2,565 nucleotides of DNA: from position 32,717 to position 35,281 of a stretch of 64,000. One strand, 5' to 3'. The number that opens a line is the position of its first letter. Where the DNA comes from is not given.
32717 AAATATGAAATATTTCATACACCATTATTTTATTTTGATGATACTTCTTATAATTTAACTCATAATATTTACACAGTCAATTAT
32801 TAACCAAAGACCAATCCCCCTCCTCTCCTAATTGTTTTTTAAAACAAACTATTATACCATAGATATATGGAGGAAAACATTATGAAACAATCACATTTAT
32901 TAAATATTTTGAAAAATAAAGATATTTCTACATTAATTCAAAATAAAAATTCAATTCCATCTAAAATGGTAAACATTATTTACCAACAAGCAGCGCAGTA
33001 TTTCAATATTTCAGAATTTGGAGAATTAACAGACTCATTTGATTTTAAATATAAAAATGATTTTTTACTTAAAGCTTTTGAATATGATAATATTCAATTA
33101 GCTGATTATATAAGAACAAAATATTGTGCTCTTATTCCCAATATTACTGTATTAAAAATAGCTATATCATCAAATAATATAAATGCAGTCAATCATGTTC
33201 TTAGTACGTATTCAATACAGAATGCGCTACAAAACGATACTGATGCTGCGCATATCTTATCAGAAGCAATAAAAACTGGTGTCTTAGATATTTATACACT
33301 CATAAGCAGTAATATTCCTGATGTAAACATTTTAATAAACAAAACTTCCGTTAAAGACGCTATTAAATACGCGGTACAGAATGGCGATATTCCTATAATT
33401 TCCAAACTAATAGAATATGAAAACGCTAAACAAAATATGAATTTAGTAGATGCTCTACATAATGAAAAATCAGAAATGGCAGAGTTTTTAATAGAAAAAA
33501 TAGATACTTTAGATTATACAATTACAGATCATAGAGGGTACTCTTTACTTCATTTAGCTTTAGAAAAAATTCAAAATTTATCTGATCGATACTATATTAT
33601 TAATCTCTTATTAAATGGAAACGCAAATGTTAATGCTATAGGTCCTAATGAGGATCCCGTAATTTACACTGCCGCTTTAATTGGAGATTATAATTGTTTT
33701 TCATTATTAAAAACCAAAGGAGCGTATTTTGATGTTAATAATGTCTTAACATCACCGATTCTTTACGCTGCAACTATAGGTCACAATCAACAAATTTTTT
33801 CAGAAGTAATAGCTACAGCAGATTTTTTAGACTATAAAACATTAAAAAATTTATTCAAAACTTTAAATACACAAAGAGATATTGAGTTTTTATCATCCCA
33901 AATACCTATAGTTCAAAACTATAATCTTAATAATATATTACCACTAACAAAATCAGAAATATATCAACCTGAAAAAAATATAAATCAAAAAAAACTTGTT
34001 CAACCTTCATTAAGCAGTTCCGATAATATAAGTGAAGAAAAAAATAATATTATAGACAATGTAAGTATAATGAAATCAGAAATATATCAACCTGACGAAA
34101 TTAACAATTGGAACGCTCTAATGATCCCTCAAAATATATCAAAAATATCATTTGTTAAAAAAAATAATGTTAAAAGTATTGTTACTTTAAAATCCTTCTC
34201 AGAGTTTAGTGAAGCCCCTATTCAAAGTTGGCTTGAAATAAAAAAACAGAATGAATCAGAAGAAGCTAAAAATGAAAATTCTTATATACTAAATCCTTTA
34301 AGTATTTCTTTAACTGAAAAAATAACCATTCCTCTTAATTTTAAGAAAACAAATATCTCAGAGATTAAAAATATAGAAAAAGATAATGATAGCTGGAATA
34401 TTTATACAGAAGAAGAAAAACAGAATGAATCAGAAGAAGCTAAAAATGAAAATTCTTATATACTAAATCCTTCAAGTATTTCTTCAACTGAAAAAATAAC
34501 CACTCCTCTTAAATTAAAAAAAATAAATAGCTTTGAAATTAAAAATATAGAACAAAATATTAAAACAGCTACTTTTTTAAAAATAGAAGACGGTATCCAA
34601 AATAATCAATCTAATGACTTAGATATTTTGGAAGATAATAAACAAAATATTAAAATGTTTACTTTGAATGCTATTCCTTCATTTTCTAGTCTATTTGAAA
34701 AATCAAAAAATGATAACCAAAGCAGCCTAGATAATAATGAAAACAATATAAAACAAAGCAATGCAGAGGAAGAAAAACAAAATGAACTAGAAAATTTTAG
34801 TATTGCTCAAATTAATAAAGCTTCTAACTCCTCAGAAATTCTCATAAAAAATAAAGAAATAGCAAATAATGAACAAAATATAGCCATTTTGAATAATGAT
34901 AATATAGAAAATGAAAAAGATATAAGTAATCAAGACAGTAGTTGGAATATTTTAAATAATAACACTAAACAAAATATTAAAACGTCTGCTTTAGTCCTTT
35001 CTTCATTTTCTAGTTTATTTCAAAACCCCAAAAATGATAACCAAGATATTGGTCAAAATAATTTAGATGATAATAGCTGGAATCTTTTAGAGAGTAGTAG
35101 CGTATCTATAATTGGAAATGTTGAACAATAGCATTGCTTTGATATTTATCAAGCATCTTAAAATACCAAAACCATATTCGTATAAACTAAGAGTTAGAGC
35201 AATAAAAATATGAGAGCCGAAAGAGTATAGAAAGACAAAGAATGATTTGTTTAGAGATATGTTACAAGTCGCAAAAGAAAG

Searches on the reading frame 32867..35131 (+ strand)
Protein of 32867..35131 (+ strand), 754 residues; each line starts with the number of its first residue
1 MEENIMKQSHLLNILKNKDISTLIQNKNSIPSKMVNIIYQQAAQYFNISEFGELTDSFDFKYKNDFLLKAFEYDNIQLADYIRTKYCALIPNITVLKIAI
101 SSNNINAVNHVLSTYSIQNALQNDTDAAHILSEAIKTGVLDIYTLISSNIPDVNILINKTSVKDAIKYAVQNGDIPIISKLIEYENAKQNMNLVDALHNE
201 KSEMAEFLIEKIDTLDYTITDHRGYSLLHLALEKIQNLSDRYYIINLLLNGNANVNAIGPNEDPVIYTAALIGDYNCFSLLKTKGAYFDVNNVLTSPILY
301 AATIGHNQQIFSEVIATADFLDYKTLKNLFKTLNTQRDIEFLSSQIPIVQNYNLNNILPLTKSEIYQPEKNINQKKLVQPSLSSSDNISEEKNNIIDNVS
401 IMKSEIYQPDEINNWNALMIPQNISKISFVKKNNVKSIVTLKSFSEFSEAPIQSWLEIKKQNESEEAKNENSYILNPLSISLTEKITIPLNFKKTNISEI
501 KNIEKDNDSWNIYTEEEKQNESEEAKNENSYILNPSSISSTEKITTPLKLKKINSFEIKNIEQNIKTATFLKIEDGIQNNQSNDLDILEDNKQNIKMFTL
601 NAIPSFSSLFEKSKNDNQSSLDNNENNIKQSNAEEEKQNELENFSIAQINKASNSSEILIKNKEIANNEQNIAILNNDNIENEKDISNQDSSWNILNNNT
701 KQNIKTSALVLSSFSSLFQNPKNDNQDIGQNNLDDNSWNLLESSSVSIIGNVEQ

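Call 61: search_protein_families(library=pfam, proteins=[window:32867-35131:+], max_evalue=0.00001)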
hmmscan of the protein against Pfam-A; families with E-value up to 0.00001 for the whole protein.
window:32867-35131:+ (754 aa): 1 family
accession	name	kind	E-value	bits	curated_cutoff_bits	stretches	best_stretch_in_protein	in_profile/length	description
PF12796.13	Ank_2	-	1.6e-08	35.4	27.3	0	168-257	3-88/90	Ankyrin repeats (3 copies)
